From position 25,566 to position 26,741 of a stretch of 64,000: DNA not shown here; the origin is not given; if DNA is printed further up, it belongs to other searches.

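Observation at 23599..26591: Uncharacterised two-gene module: DUF3696-type ABC ATPase plus a 291-aa partner with no known nuclease motif, wedged between hsdS and the Druantia-like genes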

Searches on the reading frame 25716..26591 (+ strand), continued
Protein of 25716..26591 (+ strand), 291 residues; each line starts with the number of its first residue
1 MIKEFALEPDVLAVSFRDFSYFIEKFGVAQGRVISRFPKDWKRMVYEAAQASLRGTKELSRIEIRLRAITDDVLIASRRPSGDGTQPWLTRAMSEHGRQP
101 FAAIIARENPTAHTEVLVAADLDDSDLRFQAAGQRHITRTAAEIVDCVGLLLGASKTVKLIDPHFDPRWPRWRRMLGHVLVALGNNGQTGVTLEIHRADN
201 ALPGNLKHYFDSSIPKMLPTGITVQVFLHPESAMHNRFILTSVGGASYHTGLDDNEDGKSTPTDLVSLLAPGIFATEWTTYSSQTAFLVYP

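Call 46: find_related_loci(query=A1, collection=genome_contigs, flank=8000)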
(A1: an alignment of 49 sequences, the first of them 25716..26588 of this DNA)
Query A1 (291 aa) in genome_contigs; peptide patterns used: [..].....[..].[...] (x = any residue, [..] = any of these).
75 stretches matched a pattern; 28 encode a relative of the query (tblastn E <= 1e-3); 28 distinct loci.
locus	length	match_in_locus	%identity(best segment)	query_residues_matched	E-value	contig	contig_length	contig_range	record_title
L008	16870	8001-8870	86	1-290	3e-171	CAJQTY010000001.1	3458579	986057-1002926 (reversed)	MAG: uncultured Rhodocyclaceae bacterium isolate ACC004_d427 genome assembly, contig: ACC004a-d427-utg000020l, whole gen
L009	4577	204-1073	74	1-290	2e-151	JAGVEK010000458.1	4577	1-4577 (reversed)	MAG: Candidatus Zixiibacteriota bacterium isolate DeMMO2_37 c_000000058968, whole genome shotgun sequence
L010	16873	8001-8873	73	1-290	2e-146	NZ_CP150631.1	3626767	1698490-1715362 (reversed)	Azonexus sp. IMCC34839 chromosome, complete genome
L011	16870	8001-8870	60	1-290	1e-112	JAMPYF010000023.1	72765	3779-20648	MAG: Sulfuritalea sp. isolate R2F_R2FSRR_metabat.66 R2F_C174, whole genome shotgun sequence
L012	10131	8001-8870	54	1-291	1e-102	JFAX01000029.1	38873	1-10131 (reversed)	MAG: Candidatus Accumulibacter adjunctus contig000029, whole genome shotgun sequence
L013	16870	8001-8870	54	1-291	2e-98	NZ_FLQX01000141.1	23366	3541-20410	Candidatus Accumulibacter aalborgensis isolate 3, whole genome shotgun sequence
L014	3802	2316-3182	52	1-291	4e-96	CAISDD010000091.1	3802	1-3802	MAG: uncultured proteobacterium isolate MJ-time_bin-6278 genome assembly, contig: bin-6278:091/588, whole genome shotgun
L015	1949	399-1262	54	1-290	7e-96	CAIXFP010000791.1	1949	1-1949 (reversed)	MAG: uncultured proteobacterium isolate MJ-2014_bin-0895 genome assembly, contig: bin-0895:791/884, whole genome shotgun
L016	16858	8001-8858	42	1-291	5e-79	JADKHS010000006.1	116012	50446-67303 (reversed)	MAG: Nitrosomonadales bacterium isolate Skiv_18-Q3-R9-52_BATAC.176 tig00018060-10-1158490, whole genome shotgun sequence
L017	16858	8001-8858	43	1-291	6e-78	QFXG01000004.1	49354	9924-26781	MAG: Candidatus Nitrotoga sp. SPKER Ga0182819_104, whole genome shotgun sequence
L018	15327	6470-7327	43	1-291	8e-78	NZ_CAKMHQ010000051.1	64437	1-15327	Candidatus Nitrotoga sp. 1052, whole genome shotgun sequence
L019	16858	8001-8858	42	1-291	6e-78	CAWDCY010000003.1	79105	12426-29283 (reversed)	MAG: uncultured beta proteobacterium isolate MFD02832.bin.2.17 genome assembly, contig: contig_37998, whole genome shotg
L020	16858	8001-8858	42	1-291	2e-77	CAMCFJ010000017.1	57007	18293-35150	MAG: Candidatus Nitrotoga sp. CP45 isolate MiH-22jul19-114 genome assembly, contig: MiH-22jul19-C821, whole genome shotg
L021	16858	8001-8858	42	1-291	3e-77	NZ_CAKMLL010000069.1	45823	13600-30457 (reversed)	Candidatus Nitrotoga sp. BS, whole genome shotgun sequence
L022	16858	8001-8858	43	1-291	3e-77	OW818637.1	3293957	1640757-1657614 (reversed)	metagenome genome assembly, chromosome: 1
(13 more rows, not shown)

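Call 50: find_encoding_contigs(protein=P0150, flank=8000, max_places=2)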
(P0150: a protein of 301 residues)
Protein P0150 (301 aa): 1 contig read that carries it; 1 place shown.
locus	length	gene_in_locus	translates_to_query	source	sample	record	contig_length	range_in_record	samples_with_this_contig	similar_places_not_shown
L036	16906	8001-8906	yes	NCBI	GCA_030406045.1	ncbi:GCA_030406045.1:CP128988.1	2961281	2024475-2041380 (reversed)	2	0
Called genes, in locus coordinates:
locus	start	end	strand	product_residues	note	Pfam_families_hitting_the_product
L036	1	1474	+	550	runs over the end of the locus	PF12161:HsdM_N, PF02384:N6_Mtase, PF07669:Eco57I (weak)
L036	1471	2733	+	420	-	PF01420:Methylase_S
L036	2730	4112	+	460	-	PF13289:SIR2_2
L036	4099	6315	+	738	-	PF01580:FtsK_SpoIIIE (faint), PF01935:DUF87, PF10412:TrwB_AAD_bind (faint)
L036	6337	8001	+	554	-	PF02463:SMC_N (faint), PF13175:AAA_15 (weak), PF13476:AAA_23 (weak), PF13304:AAA_21, PF13175:AAA_15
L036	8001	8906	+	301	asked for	-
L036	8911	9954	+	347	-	PF14020:DUF4236, PF07719:TPR_2 (faint), PF13174:TPR_6 (faint), PF13371:TPR_9 (faint), PF13424:TPR_12 (faint), PF13428:TPR_14 (faint), PF13432:TPR_16 (faint), PF13181:TPR_8 (faint), +1 more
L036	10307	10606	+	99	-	-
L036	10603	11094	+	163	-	PF05534:HicB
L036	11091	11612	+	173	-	-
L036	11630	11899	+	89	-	-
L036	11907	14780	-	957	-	PF07916:TraG_N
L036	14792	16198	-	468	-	PF06122:TraH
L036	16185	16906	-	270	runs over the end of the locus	PF13728:TraF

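Call 51: find_encoding_contigs(protein=P0204, flank=8000, max_places=2)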
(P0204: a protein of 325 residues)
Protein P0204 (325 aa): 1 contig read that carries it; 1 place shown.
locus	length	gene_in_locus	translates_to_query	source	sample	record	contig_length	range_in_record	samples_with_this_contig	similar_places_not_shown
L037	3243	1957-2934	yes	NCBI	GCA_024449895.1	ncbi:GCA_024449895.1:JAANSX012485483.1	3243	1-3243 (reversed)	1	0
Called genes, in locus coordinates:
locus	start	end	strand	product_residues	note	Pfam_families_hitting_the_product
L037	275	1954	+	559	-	PF13304:AAA_21, PF13175:AAA_15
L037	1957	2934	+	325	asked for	-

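Call 52: find_encoding_contigs(protein=P0238, flank=8000, max_places=2)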
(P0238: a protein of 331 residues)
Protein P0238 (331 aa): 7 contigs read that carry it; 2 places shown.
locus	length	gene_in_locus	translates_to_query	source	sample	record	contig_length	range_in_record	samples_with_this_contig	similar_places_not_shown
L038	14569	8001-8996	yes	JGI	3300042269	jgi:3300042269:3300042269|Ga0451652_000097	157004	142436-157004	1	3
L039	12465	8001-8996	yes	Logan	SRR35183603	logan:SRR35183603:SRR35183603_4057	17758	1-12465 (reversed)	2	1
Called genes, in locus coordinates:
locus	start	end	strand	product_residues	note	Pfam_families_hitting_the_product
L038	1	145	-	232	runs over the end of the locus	PF01661:Macro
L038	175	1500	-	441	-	PF14487:DarT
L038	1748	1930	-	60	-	-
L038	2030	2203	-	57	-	-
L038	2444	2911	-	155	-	-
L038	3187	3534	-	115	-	PF13560:HTH_31, PF12844:HTH_19 (weak), PF01381:HTH_3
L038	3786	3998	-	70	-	-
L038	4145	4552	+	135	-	PF20432:Xre-like-HTH (weak), PF09722:Xre_MbcA_ParS_C (weak)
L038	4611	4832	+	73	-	PF09722:Xre_MbcA_ParS_C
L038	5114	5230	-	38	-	-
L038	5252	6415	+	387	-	PF00158:Sigma54_activat, PF14532:Sigma54_activ_2, PF00004:AAA (weak), PF07728:AAA_5 (weak), PF25601:AAA_lid_14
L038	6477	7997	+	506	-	PF02463:SMC_N (weak), PF13175:AAA_15, PF13476:AAA_23, PF13304:AAA_21, PF12476:DUF3696 (faint)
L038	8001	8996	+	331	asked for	-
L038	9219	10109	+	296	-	-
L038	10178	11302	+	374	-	PF12161:HsdM_N, PF02384:N6_Mtase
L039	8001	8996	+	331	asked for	-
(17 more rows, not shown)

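Call 53: find_encoding_contigs(protein=P0180, flank=8000, max_places=2)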
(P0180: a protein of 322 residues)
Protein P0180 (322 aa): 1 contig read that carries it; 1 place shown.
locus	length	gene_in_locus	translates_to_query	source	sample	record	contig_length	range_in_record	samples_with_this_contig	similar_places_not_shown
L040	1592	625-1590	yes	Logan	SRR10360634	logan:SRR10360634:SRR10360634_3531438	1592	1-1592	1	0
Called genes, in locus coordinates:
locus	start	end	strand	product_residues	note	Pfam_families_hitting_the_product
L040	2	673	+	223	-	?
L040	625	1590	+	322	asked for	?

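Call 54: find_encoding_contigs(protein=P0258, flank=8000, max_places=2)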
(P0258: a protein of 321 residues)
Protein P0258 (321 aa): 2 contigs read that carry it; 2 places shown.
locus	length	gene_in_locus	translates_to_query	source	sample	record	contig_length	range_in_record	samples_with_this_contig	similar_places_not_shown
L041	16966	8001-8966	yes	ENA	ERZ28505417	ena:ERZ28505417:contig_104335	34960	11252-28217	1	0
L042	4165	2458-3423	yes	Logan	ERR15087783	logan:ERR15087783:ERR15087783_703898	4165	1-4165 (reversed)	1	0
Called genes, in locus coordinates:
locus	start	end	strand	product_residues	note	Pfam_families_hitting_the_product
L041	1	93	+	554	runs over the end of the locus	-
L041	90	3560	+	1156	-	PF13643:DUF4145 (weak), PF04313:HSDR_N, PF00270:DEAD, PF04851:ResIII, PF18766:SWI2_SNF2, PF08463:EcoEI_R_C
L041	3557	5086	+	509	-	PF12161:HsdM_N, PF02384:N6_Mtase, PF01170:UPF0020, PF07669:Eco57I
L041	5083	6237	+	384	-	PF01420:Methylase_S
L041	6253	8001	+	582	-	PF13175:AAA_15, PF13476:AAA_23, PF13304:AAA_21, PF13175:AAA_15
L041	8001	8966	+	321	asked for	-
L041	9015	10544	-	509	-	PF06956:RtcR (weak), PF00158:Sigma54_activat, PF01078:Mg_chelatase (faint), PF14532:Sigma54_activ_2, PF07728:AAA_5 (weak), PF25601:AAA_lid_14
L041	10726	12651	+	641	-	-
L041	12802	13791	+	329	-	PF08867:FRG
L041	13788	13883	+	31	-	-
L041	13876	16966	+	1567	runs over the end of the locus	PF26345:ScoMcrA_N, PF28530:DUF8426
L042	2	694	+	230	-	?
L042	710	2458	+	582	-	PF13175:AAA_15, PF13476:AAA_23, PF13304:AAA_21, PF13175:AAA_15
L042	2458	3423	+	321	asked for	-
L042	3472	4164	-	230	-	?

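Call 62: find_related_loci(query=A3, collection=metagenome_contigs, flank=8000)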
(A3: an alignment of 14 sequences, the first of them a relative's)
Query A3 (316 aa) in metagenome_contigs; peptide patterns used: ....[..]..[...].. (x = any residue, [..] = any of these).
232 stretches matched a pattern; 227 encode a relative of the query (tblastn E <= 1e-3); the best 80 are kept; 80 distinct loci.
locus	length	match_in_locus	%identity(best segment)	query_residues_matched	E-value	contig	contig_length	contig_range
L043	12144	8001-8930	54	1-315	6e-110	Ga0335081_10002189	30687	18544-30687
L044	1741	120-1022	57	1-306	9e-115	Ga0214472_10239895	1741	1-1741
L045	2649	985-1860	52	1-297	3e-101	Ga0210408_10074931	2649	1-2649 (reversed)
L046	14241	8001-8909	46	1-312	2e-81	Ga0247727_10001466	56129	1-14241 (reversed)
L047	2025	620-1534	45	1-314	6e-81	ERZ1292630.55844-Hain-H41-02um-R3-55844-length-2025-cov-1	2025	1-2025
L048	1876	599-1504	44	1-311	6e-81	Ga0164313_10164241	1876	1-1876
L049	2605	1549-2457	45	1-312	3e-78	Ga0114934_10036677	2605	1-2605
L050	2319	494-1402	44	1-312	5e-79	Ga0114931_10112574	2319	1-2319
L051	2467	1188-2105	43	1-312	2e-77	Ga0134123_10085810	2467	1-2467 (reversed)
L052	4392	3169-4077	43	1-314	1e-74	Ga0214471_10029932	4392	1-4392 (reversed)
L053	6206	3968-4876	44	1-310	4e-74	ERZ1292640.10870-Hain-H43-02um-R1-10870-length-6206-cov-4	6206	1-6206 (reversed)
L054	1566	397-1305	43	1-312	2e-78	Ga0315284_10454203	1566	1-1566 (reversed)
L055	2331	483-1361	44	1-300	9e-76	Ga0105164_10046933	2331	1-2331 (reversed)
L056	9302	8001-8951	41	1-315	8e-74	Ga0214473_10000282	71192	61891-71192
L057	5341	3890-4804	45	1-312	1e-73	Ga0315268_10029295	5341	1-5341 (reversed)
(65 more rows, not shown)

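Call 78: search_protein_families(library=pfam, alignment_id=A5, max_evalue=0.0001)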
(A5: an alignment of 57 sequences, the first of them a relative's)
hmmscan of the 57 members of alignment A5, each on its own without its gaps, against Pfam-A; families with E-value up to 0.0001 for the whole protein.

A. member 1, L001:4525-5199:+ (224 aa): 1 family
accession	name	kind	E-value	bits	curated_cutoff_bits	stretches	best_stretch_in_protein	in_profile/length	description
PF03167.25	UDG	-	7.1e-21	75.2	24.3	1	48-199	9-128/141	Uracil DNA glycosylase superfamily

B. families by the number of members that match (of 57 scanned): 44 families (the first 25 are shown)
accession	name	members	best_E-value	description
PF06250.17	YhcG_C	2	1.7e-64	YhcG PDDEXK nuclease domain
PF00892.27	EamA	2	7.1e-45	EamA-like transporter family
PF03466.25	LysR_substrate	2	6.1e-34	LysR substrate binding domain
PF03167.25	UDG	2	4.2e-23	Uracil DNA glycosylase superfamily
PF01935.23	DUF87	2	6.3e-22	Helicase HerA, central domain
PF05168.19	HEPN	2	3.7e-15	HEPN domain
PF02566.24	OsmC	2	2.2e-11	OsmC-like protein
PF13476.12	AAA_23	2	2.4e-10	AAA domain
PF02463.25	SMC_N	2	1.5e-09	RecF/RecN/SMC N terminal domain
PF09903.14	DUF2130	1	5e-61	Uncharacterized protein conserved in bacteria (DUF2130)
PF13148.11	DUF3987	1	1.1e-57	Protein of unknown function (DUF3987)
PF01063.24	Aminotran_4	1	1.6e-56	Amino-transferase class IV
PF00204.31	DNA_gyraseB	1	1.5e-42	DNA gyrase B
PF14487.12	DarT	1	2.2e-38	ssDNA thymidine ADP-ribosyltransferase, DarT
PF17761.7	DUF1016_N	1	6.6e-34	DUF1016 N-terminal domain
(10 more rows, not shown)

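Call 81: search_protein_families(library=padloc, alignment_id=A6, max_evalue=0.000001)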
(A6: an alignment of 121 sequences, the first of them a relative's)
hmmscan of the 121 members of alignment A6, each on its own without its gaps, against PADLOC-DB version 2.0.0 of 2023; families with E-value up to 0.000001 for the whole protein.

A. member 1, L001:11075-12181:- (368 aa): 0 families

B. families by the number of members that match (of 121 scanned): 203 families (the first 25 are shown)
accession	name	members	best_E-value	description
PDLC02623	DrmD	3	1.6e-119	DrmD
PDLC02842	DpdE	3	2.4e-110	DpdE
PDLC00629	ZorD1|ZorD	3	9.1e-100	"SWI2/SNF2 helicase, Mrr-like nuclease"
PDLC00631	ZorD1|ZorD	3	1.5e-98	"SWI2/SNF2 helicase, Mrr-like nuclease"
PDLC02500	BrxHI|BrxHII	3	1.4e-94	BrxHI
PDLC02850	DpdE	3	1.5e-87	DpdE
PDLC00659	HmaA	3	3.1e-85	SNF2 helicase / DEAD-box helicase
PDLC02621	DrmD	3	9.2e-85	DrmD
PDLC02504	BrxHI|BrxHII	3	1e-77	BrxHII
PDLC02634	DrmD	3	6e-76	DrmD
PDLC02572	DrmA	3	4.4e-61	DrmA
PDLC02620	DrmD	3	2.7e-60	DrmD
PDLC02632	DrmD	3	7e-56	DrmD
PDLC02619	DrmD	3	2.6e-50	DrmD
PDLC02843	DpdE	3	3.9e-40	DpdE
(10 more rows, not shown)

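Call 82: search_protein_families(library=pfam, alignment_id=A6, max_evalue=0.00001)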
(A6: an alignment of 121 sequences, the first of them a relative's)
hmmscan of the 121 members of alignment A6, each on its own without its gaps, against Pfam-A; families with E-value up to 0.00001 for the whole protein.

A. member 1, L001:11075-12181:- (368 aa): 0 families

B. families by the number of members that match (of 121 scanned): 86 families (the first 25 are shown)
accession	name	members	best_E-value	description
PF04851.21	ResIII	4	3.8e-23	Type III restriction enzyme, res subunit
PF00271.37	Helicase_C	4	6e-21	Helicase conserved C-terminal domain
PF00176.29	SNF2-rel_dom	3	2.2e-59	SNF2-related domain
PF00270.35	DEAD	3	9.8e-22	DEAD/DEAH box helicase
PF02661.23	Fic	3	7.8e-15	Fic/DOC family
PF13676.11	TIR_2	2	1.5e-18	TIR domain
PF04326.19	SLFN_AlbA_2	2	1.1e-12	Schlafen, AlbA_2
PF00580.27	UvrD-helicase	2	9.6e-10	UvrD/REP helicase N-terminal domain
PF00330.25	Aconitase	1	2.8e-178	Aconitase family (aconitate hydratase)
PF02867.20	Ribonuc_red_lgC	1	8.3e-141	Ribonucleotide reductase, barrel domain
PF00521.26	DNA_topoisoIV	1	1.1e-139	DNA gyrase/topoisomerase IV, subunit A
PF01425.27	Amidase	1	5.9e-89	Amidase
PF21686.3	LigD_Prim-Pol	1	1.5e-87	LigD, primase-polymerase domain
PF02586.19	SRAP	1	1.9e-75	SOS response associated peptidase (SRAP)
PF06250.17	YhcG_C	1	2.3e-64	YhcG PDDEXK nuclease domain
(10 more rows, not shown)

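Call 92: list_cluster_members(proteins=[window:25716-26588:+, window:23599-25713:+, window:14217-15716:+])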
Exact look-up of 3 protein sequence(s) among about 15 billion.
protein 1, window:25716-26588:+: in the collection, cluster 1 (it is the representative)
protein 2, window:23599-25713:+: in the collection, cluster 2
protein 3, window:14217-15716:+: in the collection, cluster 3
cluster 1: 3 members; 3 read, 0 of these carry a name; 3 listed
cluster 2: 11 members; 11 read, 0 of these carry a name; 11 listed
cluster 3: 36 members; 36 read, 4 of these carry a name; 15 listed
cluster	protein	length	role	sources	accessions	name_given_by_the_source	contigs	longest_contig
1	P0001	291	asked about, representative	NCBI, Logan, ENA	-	-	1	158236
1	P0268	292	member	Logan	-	-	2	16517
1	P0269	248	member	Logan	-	-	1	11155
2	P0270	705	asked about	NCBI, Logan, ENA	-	-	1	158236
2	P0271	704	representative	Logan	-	-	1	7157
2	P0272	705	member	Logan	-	-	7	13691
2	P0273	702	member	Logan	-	-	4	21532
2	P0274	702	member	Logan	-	-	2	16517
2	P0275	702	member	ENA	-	-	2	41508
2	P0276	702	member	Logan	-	-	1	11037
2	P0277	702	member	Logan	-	-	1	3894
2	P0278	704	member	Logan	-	-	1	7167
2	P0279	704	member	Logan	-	-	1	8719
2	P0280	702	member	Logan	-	-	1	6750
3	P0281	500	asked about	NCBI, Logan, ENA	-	-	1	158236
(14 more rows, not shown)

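Call 95: search_solved_structures(query=A2, max_evalue=10, show_alignments=2)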
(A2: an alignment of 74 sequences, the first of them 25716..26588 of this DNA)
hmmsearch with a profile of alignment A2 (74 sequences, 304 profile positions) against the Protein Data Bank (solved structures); distinct sequences matched with E-value up to 10: 6.
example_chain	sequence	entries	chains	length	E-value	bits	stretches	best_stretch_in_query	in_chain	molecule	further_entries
3vz3_A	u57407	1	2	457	0.02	17.4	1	49-117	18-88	Succinate-semialdehyde dehydrogenase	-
4it9_A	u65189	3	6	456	0.02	17.3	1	49-117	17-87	Succinate-semialdehyde dehydrogenase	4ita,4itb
3vz1_A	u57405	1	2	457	0.02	17.3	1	49-117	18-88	Succinate-semialdehyde dehydrogenase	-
3vz2_A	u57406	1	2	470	0.021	17.3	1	49-117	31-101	Succinate-semialdehyde dehydrogenase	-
9v1k_st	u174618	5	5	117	0.24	13.8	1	129-226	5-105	40S ribosomal protein S17, putative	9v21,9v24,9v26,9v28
2olc_A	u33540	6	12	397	0.66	12.4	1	147-184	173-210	Methylthioribose kinase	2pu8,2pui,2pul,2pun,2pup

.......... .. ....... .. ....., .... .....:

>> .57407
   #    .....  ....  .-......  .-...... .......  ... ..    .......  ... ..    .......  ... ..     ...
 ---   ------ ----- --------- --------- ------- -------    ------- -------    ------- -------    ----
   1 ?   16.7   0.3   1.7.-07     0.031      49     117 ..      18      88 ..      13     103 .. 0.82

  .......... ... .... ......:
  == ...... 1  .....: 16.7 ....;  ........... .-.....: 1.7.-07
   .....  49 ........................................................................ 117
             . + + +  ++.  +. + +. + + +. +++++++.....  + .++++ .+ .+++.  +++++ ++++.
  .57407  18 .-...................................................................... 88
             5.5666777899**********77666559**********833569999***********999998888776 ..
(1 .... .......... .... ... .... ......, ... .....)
